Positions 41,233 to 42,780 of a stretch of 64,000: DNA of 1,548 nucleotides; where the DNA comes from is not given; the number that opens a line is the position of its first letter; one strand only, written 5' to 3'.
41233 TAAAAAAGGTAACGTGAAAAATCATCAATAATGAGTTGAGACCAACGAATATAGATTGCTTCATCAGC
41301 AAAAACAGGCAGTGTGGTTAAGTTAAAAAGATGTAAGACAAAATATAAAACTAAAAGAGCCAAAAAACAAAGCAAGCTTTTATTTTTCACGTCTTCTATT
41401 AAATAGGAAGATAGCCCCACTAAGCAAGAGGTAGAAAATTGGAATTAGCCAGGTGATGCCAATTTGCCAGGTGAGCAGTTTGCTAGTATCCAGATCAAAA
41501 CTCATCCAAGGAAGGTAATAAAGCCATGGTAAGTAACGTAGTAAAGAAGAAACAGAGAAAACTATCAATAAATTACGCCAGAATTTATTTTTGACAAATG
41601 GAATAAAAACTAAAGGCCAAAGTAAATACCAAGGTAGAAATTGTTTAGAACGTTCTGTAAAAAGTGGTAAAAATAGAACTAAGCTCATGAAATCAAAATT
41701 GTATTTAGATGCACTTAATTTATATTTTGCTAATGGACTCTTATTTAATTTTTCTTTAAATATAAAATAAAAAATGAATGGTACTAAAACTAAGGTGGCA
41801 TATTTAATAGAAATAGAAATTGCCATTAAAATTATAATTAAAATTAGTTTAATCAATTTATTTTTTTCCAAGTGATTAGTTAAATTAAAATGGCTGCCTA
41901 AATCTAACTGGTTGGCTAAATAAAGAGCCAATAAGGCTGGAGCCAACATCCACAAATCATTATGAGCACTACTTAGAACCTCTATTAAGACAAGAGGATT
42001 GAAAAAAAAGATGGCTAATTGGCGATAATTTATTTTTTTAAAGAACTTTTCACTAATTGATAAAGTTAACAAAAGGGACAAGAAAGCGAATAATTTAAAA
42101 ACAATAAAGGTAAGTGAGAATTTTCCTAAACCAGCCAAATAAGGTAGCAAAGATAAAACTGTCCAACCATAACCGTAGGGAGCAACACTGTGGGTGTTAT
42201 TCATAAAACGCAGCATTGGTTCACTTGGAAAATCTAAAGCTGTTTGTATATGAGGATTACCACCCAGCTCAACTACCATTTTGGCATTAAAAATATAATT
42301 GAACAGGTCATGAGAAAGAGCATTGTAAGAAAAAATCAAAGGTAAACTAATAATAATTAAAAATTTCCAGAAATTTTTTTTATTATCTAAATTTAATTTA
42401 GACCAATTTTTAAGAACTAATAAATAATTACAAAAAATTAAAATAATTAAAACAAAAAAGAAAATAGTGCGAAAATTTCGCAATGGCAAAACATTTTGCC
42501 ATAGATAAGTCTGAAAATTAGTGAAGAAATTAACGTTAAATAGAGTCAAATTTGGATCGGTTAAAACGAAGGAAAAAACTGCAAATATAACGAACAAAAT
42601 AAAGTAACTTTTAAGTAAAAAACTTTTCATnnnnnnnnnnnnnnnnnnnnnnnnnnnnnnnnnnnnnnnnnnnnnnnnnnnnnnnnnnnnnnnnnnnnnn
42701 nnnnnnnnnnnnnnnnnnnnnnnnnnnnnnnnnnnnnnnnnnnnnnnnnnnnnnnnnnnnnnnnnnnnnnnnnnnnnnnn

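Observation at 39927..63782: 24-kb envelope glycosylation supercluster built around eight GT-C-like enzymes and lipid-phosphate-sugar synthases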

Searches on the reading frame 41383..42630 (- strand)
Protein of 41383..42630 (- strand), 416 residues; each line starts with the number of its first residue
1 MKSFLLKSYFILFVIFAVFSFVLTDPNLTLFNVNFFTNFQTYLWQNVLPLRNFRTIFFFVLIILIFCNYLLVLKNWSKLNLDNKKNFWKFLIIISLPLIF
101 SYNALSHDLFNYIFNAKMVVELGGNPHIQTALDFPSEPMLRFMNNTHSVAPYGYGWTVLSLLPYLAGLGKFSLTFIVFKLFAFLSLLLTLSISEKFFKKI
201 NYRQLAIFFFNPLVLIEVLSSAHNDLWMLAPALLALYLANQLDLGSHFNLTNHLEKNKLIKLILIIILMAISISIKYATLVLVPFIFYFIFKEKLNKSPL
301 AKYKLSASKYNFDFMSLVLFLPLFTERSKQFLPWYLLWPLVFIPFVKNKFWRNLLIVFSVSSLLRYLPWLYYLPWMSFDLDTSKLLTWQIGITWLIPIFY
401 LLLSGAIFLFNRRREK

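Call 3: search_protein_families(library=pfam, proteins=[window:41383-42630:-], max_evalue=0.01)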
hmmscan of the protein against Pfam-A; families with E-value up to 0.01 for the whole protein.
window:41383-42630:- (416 aa): 0 families

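Call 11: search_protein_families(library=ncbifam, proteins=[window:41383-42630:-], max_evalue=0.1)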
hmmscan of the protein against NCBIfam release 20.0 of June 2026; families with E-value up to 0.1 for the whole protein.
window:41383-42630:- (416 aa): 0 families

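Call 13: search_solved_structures(query=window:41383-42630:-, max_evalue=10, show_alignments=2)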
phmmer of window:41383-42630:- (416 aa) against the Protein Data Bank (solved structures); distinct sequences matched with E-value up to 10: 0.

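Call 16: find_homologous_proteins(query=window:41383-42630:-, max_evalue=0.001)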
Query window:41383-42630:- (416 aa): 672 proteins with E <= 0.001 among 8000 candidates; the best 120 are listed.
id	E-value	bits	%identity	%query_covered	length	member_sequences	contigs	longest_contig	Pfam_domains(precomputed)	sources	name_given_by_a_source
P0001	1.5e-260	882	99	100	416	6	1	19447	PF26314.1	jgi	-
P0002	3.9e-202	690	81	96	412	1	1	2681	PF26314.1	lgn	-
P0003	4.9e-187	640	100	72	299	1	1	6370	PF26314.1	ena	-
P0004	2.8e-183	628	73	100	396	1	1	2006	PF26314.1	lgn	-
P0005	5.1e-183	627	73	100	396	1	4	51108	PF26314.1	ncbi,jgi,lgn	-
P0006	5.6e-183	627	74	100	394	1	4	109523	PF26314.1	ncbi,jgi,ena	jgi:hypothetical protein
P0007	7.9e-183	626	72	100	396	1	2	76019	PF26314.1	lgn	-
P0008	4.2e-182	624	73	100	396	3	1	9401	PF26314.1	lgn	-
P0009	5.5e-182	624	73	100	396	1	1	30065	PF26314.1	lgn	-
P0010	9.6e-182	623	72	100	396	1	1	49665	PF26314.1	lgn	-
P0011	3.5e-181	621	72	100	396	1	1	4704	PF26314.1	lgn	-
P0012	3.9e-181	621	72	100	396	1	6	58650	PF26314.1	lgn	-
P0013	4.3e-181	621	71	100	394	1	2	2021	PF26314.1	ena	-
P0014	5.2e-181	620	72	100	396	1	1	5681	PF26314.1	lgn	-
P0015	1.3e-180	619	72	100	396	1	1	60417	PF26314.1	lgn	-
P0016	7.9e-179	613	72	100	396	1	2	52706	PF26314.1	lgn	-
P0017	1.4e-178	612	72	100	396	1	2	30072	PF26314.1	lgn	-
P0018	7.4e-178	610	71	100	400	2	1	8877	PF26314.1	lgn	-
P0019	2.3e-176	605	70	100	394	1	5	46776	PF26314.1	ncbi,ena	-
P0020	3.7e-176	604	70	100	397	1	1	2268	PF26314.1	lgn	-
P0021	5.0e-174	597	69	100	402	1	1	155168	PF26314.1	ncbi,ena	-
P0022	1.1e-173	596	70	100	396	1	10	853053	PF26314.1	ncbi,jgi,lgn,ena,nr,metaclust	ncbi:MAG: hypothetical protein UT13_C0001G0459 [Candidatus Pacebacteria bacterium GW2011_GWF2_38_9]|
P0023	3.1e-173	595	70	100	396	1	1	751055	PF26314.1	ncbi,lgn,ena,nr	ncbi:hypothetical protein KKI22_02380 [Patescibacteria group bacterium]|nr:hypothetical protein [Pat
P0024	3.3e-172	591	69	100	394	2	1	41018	PF26314.1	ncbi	-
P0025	5.7e-172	591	70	100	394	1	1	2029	PF26314.1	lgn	-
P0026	1.3e-171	589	69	100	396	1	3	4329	PF26314.1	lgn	-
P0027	1.6e-171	589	70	100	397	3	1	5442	PF26314.1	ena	-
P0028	1.8e-171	589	70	100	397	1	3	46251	PF26314.1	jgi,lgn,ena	-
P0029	2.7e-171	588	70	100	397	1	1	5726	PF26314.1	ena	-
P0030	3.4e-171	588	71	100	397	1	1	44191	PF26314.1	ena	-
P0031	7.1e-171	587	71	100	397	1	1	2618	PF26314.1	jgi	-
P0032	1.3e-170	586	70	100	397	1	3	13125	PF26314.1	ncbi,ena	-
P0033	4.1e-170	584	70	97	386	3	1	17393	PF26314.1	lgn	-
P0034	7.7e-170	584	71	100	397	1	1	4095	PF26314.1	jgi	jgi:hypothetical protein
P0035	4.4e-169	581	70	100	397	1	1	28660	PF26314.1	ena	-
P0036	1.8e-168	579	70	100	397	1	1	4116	PF26314.1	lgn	-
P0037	3.2e-168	578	70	100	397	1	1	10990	PF26314.1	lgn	-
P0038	7.0e-168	577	69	100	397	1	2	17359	PF26314.1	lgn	-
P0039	1.2e-167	576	69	100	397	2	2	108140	PF26314.1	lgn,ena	-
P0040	2.8e-167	575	69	100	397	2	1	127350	PF26314.1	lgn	-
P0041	3.4e-167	575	67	100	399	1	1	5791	PF26314.1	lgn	-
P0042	1.0e-166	573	69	100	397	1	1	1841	PF26314.1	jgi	-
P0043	2.3e-166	572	69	100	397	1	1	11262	PF26314.1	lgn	-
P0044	2.4e-165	569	67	100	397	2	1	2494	PF26314.1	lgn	-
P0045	5.1e-163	561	68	100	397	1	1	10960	PF26314.1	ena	-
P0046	7.9e-163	560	67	100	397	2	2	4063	PF26314.1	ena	-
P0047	6.3e-162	557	69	95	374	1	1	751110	PF26314.1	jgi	-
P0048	2.1e-161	556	65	100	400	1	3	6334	PF26314.1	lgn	-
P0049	1.1e-160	553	67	100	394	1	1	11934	PF26314.1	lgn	-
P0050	1.5e-157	543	64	95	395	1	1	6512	PF26314.1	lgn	-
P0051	1.7e-157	543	66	96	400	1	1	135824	PF26314.1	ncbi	-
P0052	9.0e-155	534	64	95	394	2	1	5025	PF26314.1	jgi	jgi:hypothetical protein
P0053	9.2e-155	534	63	100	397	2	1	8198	PF26314.1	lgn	-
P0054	3.0e-153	529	63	100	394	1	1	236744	PF26314.1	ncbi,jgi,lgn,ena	-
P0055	7.3e-151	521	62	100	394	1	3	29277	PF26314.1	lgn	-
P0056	8.3e-138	478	66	87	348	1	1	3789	PF26314.1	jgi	jgi:hypothetical protein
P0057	2.6e-128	447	55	100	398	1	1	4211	PF26314.1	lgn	-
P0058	7.4e-121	422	50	100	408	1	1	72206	PF26314.1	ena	-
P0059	8.0e-121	422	50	100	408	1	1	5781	PF26314.1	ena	-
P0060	2.8e-120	420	72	72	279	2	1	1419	PF26314.1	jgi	jgi:hypothetical protein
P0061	5.7e-118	413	48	100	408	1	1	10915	PF26314.1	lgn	-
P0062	2.3e-117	411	49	96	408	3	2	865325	PF26314.1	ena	-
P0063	9.4e-117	409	47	94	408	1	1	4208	PF26314.1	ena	-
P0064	1.7e-112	395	50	96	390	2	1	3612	PF26314.1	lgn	-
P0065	7.3e-112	393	66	72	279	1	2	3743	PF26314.1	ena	-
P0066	1.7e-111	391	65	72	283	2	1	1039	PF26314.1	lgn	-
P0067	9.4e-111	389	52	93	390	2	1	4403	PF26314.1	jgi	jgi:hypothetical protein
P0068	2.7e-110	387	49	96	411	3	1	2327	PF26314.1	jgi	jgi:hypothetical protein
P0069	2.0e-108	381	48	95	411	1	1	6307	PF26314.1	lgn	-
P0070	6.7e-103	363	48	91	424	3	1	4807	PF26314.1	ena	-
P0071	1.2e-100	356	51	85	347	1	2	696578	PF26314.1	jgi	jgi:hypothetical protein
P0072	3.0e-100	354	47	91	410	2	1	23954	PF26314.1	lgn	-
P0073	1.7e-97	345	47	94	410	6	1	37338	PF26314.1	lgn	-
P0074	2.2e-97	345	47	87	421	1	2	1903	PF26314.1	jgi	jgi:hypothetical protein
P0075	7.5e-96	340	45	100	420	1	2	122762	PF26314.1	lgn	-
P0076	2.1e-95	338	47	94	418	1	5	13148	PF26314.1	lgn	-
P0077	4.4e-94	334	45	99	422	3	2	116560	PF26314.1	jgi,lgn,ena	jgi:hypothetical protein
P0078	9.5e-94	333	46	99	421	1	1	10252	PF26314.1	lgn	-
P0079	5.9e-93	330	46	95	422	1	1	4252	PF26314.1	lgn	-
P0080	2.5e-92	328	45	88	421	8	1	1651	PF26314.1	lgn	-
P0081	1.4e-91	326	46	95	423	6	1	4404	PF26314.1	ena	-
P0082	6.9e-91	323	45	90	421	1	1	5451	PF26314.1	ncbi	-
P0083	7.6e-91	323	45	99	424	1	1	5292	PF26314.1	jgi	-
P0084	2.0e-90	322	45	86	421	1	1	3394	PF26314.1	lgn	-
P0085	2.4e-89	318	45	92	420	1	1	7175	PF26314.1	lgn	-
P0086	6.4e-87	310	44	94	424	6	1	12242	PF26314.1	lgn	-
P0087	1.8e-86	309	43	96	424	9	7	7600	PF26314.1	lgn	-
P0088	2.6e-85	305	41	96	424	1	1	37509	PF26314.1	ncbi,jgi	-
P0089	4.6e-84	301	44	93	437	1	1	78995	PF26314.1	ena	-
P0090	9.3e-84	300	45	95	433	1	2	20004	PF26314.1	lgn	-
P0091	1.0e-83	300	45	90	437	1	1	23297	PF26314.1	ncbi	-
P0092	6.5e-83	297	46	96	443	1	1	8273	PF26314.1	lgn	-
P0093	5.6e-82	294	43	96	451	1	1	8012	PF26314.1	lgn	-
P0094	1.3e-81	293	44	97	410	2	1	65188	PF26314.1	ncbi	-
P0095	1.5e-81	293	43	96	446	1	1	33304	PF26314.1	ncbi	-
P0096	1.9e-81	292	44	91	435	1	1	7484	PF26314.1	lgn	-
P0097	5.5e-81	291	41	91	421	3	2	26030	PF26314.1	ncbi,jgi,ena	-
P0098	9.3e-81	290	47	88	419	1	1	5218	PF26314.1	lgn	-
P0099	1.9e-80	289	44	94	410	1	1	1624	PF26314.1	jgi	jgi:hypothetical protein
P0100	2.1e-80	289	43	93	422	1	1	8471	PF26314.1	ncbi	-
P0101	2.7e-80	289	43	94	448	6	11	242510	PF26314.1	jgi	jgi:hypothetical protein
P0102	2.7e-80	289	44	96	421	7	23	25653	PF26314.1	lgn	-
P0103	3.6e-80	288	42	98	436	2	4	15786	PF26314.1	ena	-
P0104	6.1e-80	287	44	93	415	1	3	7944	PF26314.1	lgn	-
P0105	9.5e-80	287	44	90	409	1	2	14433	PF26314.1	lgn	-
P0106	3.1e-79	285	40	99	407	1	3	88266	PF26314.1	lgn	-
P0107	4.7e-79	284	45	88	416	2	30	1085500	PF26314.1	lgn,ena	-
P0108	1.1e-78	283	45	89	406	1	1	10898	PF26314.1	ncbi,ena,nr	ncbi:hypothetical protein FWH30_02530 [Microgenomates group bacterium]|nr:hypothetical protein [Micr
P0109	3.6e-78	282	40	99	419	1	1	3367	PF26314.1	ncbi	-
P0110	4.9e-78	281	46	89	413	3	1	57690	PF26314.1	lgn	-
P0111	6.0e-78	281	41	100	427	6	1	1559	PF26314.1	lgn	-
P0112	7.0e-78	281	41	97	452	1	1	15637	PF26314.1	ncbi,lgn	-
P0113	8.5e-78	280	41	91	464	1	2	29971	PF26314.1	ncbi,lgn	-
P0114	1.1e-77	280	42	96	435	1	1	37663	PF26314.1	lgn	-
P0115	1.2e-77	280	43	95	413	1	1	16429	PF26314.1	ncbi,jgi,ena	-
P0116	1.3e-77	280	47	88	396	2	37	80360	PF26314.1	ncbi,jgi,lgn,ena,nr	ncbi:MAG: hypothetical protein HN846_04565 [Candidatus Pacebacteria bacterium]|jgi:hypothetical prot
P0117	1.4e-77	280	43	94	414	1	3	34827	PF26314.1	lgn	-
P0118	1.5e-77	280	41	96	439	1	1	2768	PF26314.1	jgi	-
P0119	1.5e-77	279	41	93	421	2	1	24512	PF26314.1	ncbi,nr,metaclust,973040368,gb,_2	ncbi:MAG: hypothetical protein XD95_0002 [Microgenomates bacterium 39_7]|nr:MAG: hypothetical protei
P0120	1.5e-77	279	41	100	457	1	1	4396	PF26314.1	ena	-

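Call 22: search_solved_structures(query=A1, max_evalue=10, show_alignments=3)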
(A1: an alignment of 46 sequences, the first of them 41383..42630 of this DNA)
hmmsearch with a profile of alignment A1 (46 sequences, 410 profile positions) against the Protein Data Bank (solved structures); distinct sequences matched with E-value up to 10: 0.

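Call 33: predict_structure(alignment_id=A1)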
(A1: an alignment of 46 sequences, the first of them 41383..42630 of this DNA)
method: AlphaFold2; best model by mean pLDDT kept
length: 416 residues; sequences in the alignment: 46
mean_pLDDT: 90.7   pTM: 0.91
mean pLDDT of the five models: 90.7, 90.1, 89.7, 89.2, 88.8
residues with pLDDT >= 90: 298; 70-90: 98; 50-70: 18; < 50: 2
segments of 3 or more residues with pLDDT < 50: none
pLDDT, mean of each block of 10 residues (from residue 1): 90 96 78 85 91 96 98 96 97 96 84 95 96 91 84 92 95 94 98 95 98 97 95 97 66 75 97 95 94 82 70 95 80 89 96 97 95 84 92 96 93 70
secondary structure, 60 per line:
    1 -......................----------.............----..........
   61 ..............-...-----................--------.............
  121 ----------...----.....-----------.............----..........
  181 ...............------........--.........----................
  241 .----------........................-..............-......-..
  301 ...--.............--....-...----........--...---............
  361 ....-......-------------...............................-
elements in order: H2-23 H34-46 H51-74 H84-99 H108-120 H138-142 H154-166 H171-195 H202-209 H212-220 H225-241 H252-275 H277-290 H292-297 H299-303 H306-318 H321-324 H333-340 H349-364 H366-371 H385-415

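Call 35: fold_search(model_id=the predicted structure, library=pdb)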
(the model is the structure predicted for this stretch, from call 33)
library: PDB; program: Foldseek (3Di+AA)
matches with E <= 10: 76; with E <= 0.001: 0
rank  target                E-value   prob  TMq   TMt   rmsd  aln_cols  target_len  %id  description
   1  9dm7_A                1.1e-01  0.96  0.34  0.37  12.8       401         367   13  mannosyltransferase PimE in complex with Fab_E6 (released 2025-06-25)
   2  3waj                  7.4e-01  0.69  0.27  0.15  20.1       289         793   16  Crystal structure of the Archaeoglobus fulgidus oligosaccharyltransferase (O29867_ARCFU) complex with Zn and sulfate (released 2013-10-30)
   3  7e9s_A                9.0e-01  0.66  0.25  0.13  15.6       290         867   16  Archaeal oligosaccharyltransferase AglB from Archaeoglobus fulgidus in complex with an inhibitory peptide and a dolich (released 2021-09-08)
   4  3wak                  1.3e+00  0.69  0.29  0.15  16.1       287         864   15  Crystal structure of the Archaeoglobus fulgidus oligosaccharyltransferase (O29867_ARCFU) in the apo form (released 2013-10-30)
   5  7ek1                  1.3e+00  0.06  0.12  0.14  31.3       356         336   13  Cryo-EM structure of VCCN1 in detergent (released 2022-04-06)
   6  9dm5                  1.4e+00  0.51  0.34  0.36  11.6       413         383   13  Product-Bound mannosyltransferase PimE (released 2025-06-25)
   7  5ezm                  1.9e+00  0.57  0.31  0.25  17.4       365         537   10  Crystal Structure of ArnT from Cupriavidus metallidurans in the apo state (released 2016-02-17)
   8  3oab_B                1.9e+00  0.08  0.11  0.16  18.8       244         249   10  Mint deletion mutant of heterotetrameric geranyl pyrophosphate synthase in complex with ligands (released 2010-11-03)
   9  5f15                  2.2e+00  0.35  0.33  0.26  17.1       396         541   12  Crystal Structure of ArnT from Cupriavidus metallidurans bound to Undecaprenyl phosphate (released 2016-02-17)
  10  9n9j_I                2.3e+00  0.16  0.24  0.16  16.6       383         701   13  Structure of a GRP94 folding intermediate engaged with a CCDC134- and FKBP11-bound secretory translocon (released 2025-11-19)
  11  9m5v_A                2.3e+00  0.02  0.10  0.08  29.0       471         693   12  Structure of human TRPC5 bound with (-)-englerin A,class1 (released 2025-07-02)
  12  7bpu_A                2.6e+00  0.12  0.15  0.19  17.2       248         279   16  Structural and mechanistic insights into the biosynthesis of Digeranylgeranylglyceryl phosphate synthase in membranes (released 2021-04-14)
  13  7ek2                  2.9e+00  0.04  0.12  0.13  29.1       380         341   13  Cryo-EM structure of VCCN1 in lipid nanodisc (released 2022-04-06)
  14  8jsr_R                3.0e+00  0.06  0.11  0.15  22.1       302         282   14  Cryo-EM structure of the anamorelin-bound ghrelin receptor and Gq complex (released 2025-01-22)
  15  7rky_R                3.2e+00  0.06  0.11  0.16  19.2       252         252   12  Binding mode of US27-Gi-scFv16 in OCL-state (released 2022-01-26)
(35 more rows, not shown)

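Call 36: search_protein_families(library=pfam, alignment_id=A1, max_evalue=1)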
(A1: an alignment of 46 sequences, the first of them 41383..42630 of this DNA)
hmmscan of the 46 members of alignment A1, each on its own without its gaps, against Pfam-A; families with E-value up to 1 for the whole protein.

A. member 1, window:41383-42630:- (416 aa): 0 families

B. families by the number of members that match (of 46 scanned): 7 families
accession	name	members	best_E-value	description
PF13231.12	PMT_2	2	0.00023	Dolichyl-phosphate-mannose-protein mannosyltransferase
PF07234.17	Babuvirus_MP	1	0.038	Movement and RNA silencing protein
PF24916.1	HEAT_GCN1_fung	1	0.045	Fungal GCN1-like, HEAT repeats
PF10794.15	DUF2606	1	0.26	Protein of unknown function (DUF2606)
PF00995.28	Sec1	1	0.35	Sec1 family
PF16186.11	Arm_3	1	0.54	Atypical Arm repeat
PF11833.13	CPP1-like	1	0.7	Protein CHAPERONE-LIKE PROTEIN OF POR1-like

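Call 45: find_related_loci(query=A1, collection=genome_contigs, flank=10000)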
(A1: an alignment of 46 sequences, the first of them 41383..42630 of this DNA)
Query A1 (416 aa) in genome_contigs; peptide patterns used: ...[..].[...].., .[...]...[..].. (x = any residue, [..] = any of these).
321 stretches matched a pattern; 164 encode a relative of the query (tblastn E <= 1e-3); the best 80 are kept; 80 distinct loci.
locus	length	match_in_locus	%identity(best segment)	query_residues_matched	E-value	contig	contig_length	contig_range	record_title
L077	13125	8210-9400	70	1-416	0e+0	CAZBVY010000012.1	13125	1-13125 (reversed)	MAG TPA_asm: uncultured Pseudomonadales bacterium isolate binchicken_co212_140 genome assembly, contig: NODE_6299_length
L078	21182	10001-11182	70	1-416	0e+0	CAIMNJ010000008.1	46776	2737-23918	uncultured bacterium isolate LaPlata_bin-1529 genome assembly, contig: bin-1529:08/18, whole genome shotgun sequence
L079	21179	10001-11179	72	4-416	4e-177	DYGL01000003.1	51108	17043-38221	MAG TPA_asm: Candidatus Microgenomatus sp. isolate BE2012_4_39_12 Afr_mines_BE2012_373_length_51108_cov_5_360077, whole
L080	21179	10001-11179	69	1-415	2e-174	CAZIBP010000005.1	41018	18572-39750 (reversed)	MAG TPA_asm: uncultured Pseudomonadales bacterium isolate SRP093185_co1_41 genome assembly, contig: NODE_408_length_4101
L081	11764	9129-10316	71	1-416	3e-173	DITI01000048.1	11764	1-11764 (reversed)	MAG TPA_asm: Candidatus Pacebacteria bacterium UBA6188 UBA6188_contig_178867, whole genome shotgun sequence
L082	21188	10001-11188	70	1-416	2e-173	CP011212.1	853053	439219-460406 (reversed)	MAG: candidate division TM6 bacterium GW2011_GWF2_28_16 chromosome, complete genome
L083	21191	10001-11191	67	1-416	6e-170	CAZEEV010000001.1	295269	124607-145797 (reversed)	MAG TPA_asm: uncultured Pseudomonadales bacterium isolate SRP294416_co1_79 genome assembly, contig: NODE_5_length_295269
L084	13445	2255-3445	67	1-416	2e-166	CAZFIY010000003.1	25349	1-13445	MAG TPA_asm: uncultured Pseudomonadales bacterium isolate SRP192927_co2_730 genome assembly, contig: NODE_2746_length_25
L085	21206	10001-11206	69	1-416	8e-162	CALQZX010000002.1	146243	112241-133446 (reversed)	MAG: Parcubacteria group bacterium isolate MiH-14oct19-109 genome assembly, contig: MiH-14oct19-C63, whole genome shotgu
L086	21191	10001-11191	68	1-416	1e-160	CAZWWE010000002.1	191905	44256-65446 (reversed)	MAG TPA_asm: uncultured Pseudomonadales bacterium isolate SRP216815_co1_233 genome assembly, contig: NODE_87_length_1919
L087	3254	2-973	72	71-416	2e-158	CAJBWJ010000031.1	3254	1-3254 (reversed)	uncultured bacterium isolate Loc080925-5-5m_bin-0562 genome assembly, contig: bin-0562:31/86, whole genome shotgun seque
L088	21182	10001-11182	63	1-416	2e-145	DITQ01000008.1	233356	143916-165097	MAG TPA_asm: Candidatus Pacebacteria bacterium UBA6180 UBA6180_contig_55106, whole genome shotgun sequence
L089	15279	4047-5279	45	4-414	4e-100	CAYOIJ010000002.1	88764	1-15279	MAG TPA_asm: uncultured Pseudomonadales bacterium isolate binchicken_co45_383 genome assembly, contig: NODE_220_length_8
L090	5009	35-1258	47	1-416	8e-94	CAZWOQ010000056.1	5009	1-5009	MAG TPA_asm: uncultured Pseudomonadales bacterium isolate SRP216815_co1_77 genome assembly, contig: NODE_24444_length_50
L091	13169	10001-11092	44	15-379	7e-92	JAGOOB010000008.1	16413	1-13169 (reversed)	Candidatus Woesebacteria bacterium isolate Go_SlDig_bin_357 Go_SlDig_10212_length_16413_cov_7.468009, whole genome shotg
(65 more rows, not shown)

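Call 76: list_cluster_members(proteins=[P0022, P0116, P0176, P0218])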
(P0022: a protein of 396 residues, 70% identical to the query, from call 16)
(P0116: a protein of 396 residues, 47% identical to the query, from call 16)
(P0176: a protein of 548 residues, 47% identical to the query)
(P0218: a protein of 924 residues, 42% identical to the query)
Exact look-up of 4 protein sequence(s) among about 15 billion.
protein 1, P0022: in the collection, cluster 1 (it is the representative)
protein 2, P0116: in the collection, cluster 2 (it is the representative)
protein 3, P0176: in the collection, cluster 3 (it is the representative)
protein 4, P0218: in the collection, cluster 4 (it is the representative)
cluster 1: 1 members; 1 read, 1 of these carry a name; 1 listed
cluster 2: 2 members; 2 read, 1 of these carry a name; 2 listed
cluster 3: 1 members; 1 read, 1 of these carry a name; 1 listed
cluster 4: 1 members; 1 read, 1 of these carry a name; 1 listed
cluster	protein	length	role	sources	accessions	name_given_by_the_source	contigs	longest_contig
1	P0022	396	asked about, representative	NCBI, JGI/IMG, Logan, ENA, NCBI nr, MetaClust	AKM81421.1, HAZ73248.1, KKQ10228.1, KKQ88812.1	MAG: hypothetical protein UT13_C0001G0459 [Candidatus Pacebacteria bacterium ... | MAG: hypothetical protein US01_C0001G0472 [candidate division TM6 bacterium ... | status=active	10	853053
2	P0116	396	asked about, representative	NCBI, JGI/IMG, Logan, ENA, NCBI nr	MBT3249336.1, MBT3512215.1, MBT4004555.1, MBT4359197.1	MAG: hypothetical protein HN846_04565 [Candidatus Pacebacteria bacterium] | hypothetical protein | hypothetical protein [Candidatus Paceibacterota bacterium]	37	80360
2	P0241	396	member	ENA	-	-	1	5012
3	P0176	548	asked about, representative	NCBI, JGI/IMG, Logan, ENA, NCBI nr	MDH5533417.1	MAG: 6-pyruvoyl-tetrahydropterin synthase-related protein [Candidatus Pacebacteria ... | 6-pyruvoyl-tetrahydropterin synthase-related protein [Candidatus Paceibacterota bacterium]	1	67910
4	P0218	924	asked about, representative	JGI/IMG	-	Gpi18-like mannosyltransferase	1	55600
